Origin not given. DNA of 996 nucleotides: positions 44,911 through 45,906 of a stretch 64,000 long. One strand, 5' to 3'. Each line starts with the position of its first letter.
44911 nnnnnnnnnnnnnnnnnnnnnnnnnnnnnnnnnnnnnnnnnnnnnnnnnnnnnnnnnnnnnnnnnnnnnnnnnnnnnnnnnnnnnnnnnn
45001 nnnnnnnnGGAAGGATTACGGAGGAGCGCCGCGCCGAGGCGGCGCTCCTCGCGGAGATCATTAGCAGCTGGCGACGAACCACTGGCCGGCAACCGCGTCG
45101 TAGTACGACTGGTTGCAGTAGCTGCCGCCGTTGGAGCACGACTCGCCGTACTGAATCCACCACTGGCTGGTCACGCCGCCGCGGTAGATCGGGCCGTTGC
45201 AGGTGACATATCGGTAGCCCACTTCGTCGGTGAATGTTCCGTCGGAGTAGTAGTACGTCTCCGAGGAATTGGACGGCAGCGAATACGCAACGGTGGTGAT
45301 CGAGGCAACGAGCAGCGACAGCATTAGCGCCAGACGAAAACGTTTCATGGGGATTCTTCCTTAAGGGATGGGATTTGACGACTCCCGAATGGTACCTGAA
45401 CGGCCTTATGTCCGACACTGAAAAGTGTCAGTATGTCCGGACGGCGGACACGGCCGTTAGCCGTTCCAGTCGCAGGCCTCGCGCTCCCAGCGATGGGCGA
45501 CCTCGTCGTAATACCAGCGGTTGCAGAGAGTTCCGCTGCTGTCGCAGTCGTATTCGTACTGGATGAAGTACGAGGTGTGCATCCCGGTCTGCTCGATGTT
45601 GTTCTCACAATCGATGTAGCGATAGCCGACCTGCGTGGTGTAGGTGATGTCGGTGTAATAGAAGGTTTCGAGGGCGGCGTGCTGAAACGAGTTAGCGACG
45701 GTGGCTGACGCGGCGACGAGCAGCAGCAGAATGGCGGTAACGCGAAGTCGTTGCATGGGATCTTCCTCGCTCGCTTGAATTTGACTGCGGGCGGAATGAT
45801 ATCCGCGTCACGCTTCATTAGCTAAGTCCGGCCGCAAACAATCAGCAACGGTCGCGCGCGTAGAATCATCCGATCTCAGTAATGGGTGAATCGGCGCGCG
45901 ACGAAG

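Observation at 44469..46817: Tandem paralogous Cys-rich small secreted proteins with duplicated 5'UTR, co-operonic with a membrane-anchored thioredoxin-fold protein and divergent from an internally duplicated 8-TM protein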

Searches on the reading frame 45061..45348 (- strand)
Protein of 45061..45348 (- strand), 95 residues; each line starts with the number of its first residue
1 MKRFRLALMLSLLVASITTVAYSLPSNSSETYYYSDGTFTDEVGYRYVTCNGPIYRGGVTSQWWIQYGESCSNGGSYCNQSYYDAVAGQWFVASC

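Call 3: search_protein_families(library=pfam, proteins=[window:45061-45348:-], max_evalue=1)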
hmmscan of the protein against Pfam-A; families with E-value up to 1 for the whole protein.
window:45061-45348:- (95 aa): 1 family
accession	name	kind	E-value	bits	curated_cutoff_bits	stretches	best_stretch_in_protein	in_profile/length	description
PF19806.4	DUF6289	-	0.00013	22.6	27.3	1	30-71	3-42/43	Family of unknown function (DUF6289)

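Call 4: search_protein_families(library=ncbifam, proteins=[window:45061-45348:-], max_evalue=1)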
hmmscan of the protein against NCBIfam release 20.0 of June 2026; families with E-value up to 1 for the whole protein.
window:45061-45348:- (95 aa): 1 family
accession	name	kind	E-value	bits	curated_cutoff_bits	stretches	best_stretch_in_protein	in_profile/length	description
NF006361.0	PRK08581.1-3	equivalog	0.086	11.2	839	1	8-43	18-53/652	amidase domain-containing protein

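Call 60: predict_structure(alignment_id=A6)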
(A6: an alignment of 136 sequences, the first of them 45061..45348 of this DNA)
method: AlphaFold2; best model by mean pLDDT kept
length: 95 residues; sequences in the alignment: 136
mean_pLDDT: 89.9   pTM: 0.69
mean pLDDT of the five models: 89.9, 89.3, 88.8, 88.3, 86.7
residues with pLDDT >= 90: 64; 70-90: 23; 50-70: 8; < 50: 0
segments of 3 or more residues with pLDDT < 50: none
pLDDT, mean of each block of 10 residues (from residue 1): 76 75 85 96 97 94 96 92 95 94
secondary structure, 60 per line:
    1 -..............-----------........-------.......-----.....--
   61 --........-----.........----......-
elements in order: H2-15 E27-34 E42-48 E54-58 E63-70 E76-84 E89-94

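Call 64: search_protein_families(library=padloc, proteins=[window:45061-45348:-], max_evalue=0.1)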
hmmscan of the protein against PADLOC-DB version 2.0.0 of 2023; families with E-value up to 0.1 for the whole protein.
window:45061-45348:- (95 aa): 0 families

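Call 71: fold_search(model_id=the predicted structure, library=viral)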
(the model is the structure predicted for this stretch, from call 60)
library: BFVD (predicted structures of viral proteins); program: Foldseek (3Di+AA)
matches with E <= 10: 350; with E <= 0.001: 0
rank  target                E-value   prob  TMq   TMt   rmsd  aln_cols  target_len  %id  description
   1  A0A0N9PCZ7            6.7e-01  0.33  0.28  0.19  16.6       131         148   11  (no name in the UniProt tables at hand)
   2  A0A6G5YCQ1            7.1e-01  0.21  0.23  0.07   9.9        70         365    8  (no name in the UniProt tables at hand)
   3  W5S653                7.1e-01  0.16  0.23  0.19  17.7       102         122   11  Uncharacterized protein [Pithovirus sibericum]
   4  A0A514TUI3            8.3e-01  0.23  0.24  0.14  15.0        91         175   14  Uncharacterized protein [Aeromonas phage PS1]
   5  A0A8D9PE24            9.7e-01  0.28  0.32  0.20  11.7        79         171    6  CYTH domain-containing protein [Bacteriophage sp.]
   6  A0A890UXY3            1.0e+00  0.25  0.33  0.32  17.2        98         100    5  FPV202 [Turkeypox virus]
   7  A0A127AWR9            1.2e+00  0.15  0.22  0.15  11.5        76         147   10  Uncharacterized protein [Xanthomonas phage f20-Xaj]
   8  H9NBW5                1.2e+00  0.06  0.19  0.07  11.7       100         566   13  (no name in the UniProt tables at hand)
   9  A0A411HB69            1.3e+00  0.25  0.32  0.23   6.8        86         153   12  Uncharacterized protein [Homarus gammarus nudivirus]
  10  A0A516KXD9            1.3e+00  0.13  0.25  0.18  17.2       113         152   14  (no name in the UniProt tables at hand)
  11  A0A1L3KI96            1.3e+00  0.12  0.19  0.04  20.9        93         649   10  Uncharacterized protein [Beihai levi-like virus 12]
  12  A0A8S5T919            1.3e+00  0.09  0.20  0.07  15.5        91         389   18  Uncharacterized protein [Siphoviridae sp. ct0Wl9]
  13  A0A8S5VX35            1.3e+00  0.14  0.24  0.18  10.5        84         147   19  (no name in the UniProt tables at hand)
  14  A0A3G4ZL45            1.3e+00  0.13  0.25  0.03  15.5       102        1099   15  4Fe-4S ferredoxin-type domain-containing protein [Terrestrivirus sp.]
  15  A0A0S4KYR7            1.3e+00  0.08  0.21  0.19  18.8       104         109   14  Lipoprotein [Pseudomonas phage VCM]
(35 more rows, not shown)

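Call 80: search_protein_families(library=pfam, alignment_id=A6, max_evalue=0.001)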
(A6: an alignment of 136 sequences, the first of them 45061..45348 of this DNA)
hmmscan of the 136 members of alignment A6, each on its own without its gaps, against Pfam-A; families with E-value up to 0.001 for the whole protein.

A. member 1, window:45061-45348:- (95 aa): 1 family
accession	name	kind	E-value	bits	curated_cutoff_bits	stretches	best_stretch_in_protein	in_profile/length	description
PF19806.4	DUF6289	-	0.00013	22.6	27.3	1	30-71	3-42/43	Family of unknown function (DUF6289)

B. families by the number of members that match (of 136 scanned): 1 family
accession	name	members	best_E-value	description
PF19806.4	DUF6289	106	4.2e-12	Family of unknown function (DUF6289)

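Call 93: search_solved_structures(query=A6, max_evalue=10)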
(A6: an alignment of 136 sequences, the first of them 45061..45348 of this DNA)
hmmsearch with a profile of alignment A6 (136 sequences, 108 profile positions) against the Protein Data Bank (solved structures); distinct sequences matched with E-value up to 10: 0.

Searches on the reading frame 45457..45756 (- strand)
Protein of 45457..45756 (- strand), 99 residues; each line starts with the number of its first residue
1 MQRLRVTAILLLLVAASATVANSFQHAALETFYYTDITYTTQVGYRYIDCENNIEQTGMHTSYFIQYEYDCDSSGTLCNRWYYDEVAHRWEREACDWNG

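Call 3: search_protein_families(library=pfam, proteins=[window:45457-45756:-], max_evalue=1)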
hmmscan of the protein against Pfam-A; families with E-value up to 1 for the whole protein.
window:45457-45756:- (99 aa): 1 family
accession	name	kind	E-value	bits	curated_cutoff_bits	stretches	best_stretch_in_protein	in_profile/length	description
PF19806.4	DUF6289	-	0.00023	21.8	27.3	1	30-72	3-43/43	Family of unknown function (DUF6289)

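Call 4: search_protein_families(library=ncbifam, proteins=[window:45457-45756:-], max_evalue=1)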
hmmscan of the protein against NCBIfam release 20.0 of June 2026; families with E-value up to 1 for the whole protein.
window:45457-45756:- (99 aa): 0 families

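Call 6: find_homologous_proteins(query=window:45457-45756:-, max_evalue=0.01)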
Query window:45457-45756:- (99 aa): 1 proteins with E <= 0.01 among 2 candidates.
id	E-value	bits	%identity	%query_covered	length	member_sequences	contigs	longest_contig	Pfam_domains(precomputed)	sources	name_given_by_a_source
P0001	2.6e-53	196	89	100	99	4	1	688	PF19806.5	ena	-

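Call 24: search_solved_structures(query=A1, max_evalue=10)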
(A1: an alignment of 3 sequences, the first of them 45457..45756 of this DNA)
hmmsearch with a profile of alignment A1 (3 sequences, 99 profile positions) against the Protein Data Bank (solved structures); distinct sequences matched with E-value up to 10: 0.

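Call 36: search_protein_representatives(alignment_id=A1)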
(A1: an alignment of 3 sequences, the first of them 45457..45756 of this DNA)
Query: 3 sequences, 99 profile positions. Proteins with E-value up to 0.001 (for the whole library): 162; up to 1e-10: 8; up to 1e-30: 3. The best 150 are listed.
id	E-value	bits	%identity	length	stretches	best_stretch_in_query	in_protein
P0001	1.9e-54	198.4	-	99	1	1-99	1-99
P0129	1.2e-37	144.5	-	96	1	1-95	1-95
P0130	2.3e-31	124.3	-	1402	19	29-57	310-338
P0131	6.4e-14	68.4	-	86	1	15-95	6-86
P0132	9.1e-13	64.7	-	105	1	3-97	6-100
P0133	4.1e-12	62.6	-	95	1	5-86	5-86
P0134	1.0e-11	61.3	-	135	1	6-73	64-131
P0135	1.4e-11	60.8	-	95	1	1-82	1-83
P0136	1.8e-10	57.3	-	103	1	1-93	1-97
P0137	5.7e-10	55.7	-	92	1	1-80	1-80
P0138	5.8e-10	55.7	-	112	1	8-80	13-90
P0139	6.0e-10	55.6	-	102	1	1-76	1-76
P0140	1.0e-09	54.9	-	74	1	1-71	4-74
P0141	2.1e-09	53.8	-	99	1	4-75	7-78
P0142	2.4e-09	53.7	-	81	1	14-68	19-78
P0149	1.5e-08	51.1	-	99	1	6-95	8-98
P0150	1.7e-08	51.0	-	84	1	8-71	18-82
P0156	1.7e-07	47.7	-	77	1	6-71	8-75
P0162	2.6e-07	47.1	-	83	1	8-72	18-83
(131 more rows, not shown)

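Call 64: search_protein_families(library=padloc, proteins=[window:45457-45756:-], max_evalue=0.1)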
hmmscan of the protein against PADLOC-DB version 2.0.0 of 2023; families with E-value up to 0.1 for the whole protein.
window:45457-45756:- (99 aa): 0 families

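Call 67: list_cluster_members(proteins=[window:45457-45756:-, window:45061-45348:-, P0140, P0142, P0150, P0156, P0162, P0133, P0149, P0132])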
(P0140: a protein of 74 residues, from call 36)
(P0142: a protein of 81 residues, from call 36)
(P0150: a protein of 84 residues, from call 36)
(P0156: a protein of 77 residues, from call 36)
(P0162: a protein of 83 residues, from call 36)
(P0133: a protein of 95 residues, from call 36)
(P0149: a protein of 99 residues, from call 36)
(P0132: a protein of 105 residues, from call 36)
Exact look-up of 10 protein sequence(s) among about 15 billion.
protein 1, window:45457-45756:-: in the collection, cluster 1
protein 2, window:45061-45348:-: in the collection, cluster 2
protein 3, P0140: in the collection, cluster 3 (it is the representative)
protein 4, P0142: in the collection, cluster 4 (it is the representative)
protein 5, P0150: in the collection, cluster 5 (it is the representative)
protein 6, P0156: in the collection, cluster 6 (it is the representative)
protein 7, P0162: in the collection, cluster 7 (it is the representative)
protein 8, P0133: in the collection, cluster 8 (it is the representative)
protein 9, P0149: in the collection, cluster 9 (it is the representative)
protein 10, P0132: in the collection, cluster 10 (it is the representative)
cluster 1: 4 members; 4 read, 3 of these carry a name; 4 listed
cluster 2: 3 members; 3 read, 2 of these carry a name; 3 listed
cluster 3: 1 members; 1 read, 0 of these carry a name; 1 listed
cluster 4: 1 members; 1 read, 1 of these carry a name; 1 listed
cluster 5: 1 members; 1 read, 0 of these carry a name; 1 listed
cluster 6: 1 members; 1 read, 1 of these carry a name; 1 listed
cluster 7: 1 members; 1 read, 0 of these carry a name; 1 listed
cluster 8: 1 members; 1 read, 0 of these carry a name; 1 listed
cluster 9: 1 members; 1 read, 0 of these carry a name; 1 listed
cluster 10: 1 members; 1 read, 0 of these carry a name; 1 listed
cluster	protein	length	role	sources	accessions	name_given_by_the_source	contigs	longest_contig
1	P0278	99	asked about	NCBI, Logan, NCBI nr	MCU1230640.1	MAG: hypothetical protein JWO97_3524 [Acidobacteria bacterium] | hypothetical protein [Acidobacteriota bacterium]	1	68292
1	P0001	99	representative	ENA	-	-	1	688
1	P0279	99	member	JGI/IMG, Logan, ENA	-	hypothetical protein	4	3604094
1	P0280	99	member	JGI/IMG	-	hypothetical protein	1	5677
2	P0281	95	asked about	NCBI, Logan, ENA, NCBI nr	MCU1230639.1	MAG: hypothetical protein JWO97_3523 [Acidobacteria bacterium] | hypothetical protein [Acidobacteriota bacterium]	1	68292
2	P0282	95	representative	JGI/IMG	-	hypothetical protein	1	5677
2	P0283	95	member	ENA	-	-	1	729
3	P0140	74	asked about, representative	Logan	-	-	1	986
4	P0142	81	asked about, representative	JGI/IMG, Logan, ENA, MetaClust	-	\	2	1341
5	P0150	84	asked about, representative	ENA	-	-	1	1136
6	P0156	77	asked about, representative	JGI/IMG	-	hypothetical protein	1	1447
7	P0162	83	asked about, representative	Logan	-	-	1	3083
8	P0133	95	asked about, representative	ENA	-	-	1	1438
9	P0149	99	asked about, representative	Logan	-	-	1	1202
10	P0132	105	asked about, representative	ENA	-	-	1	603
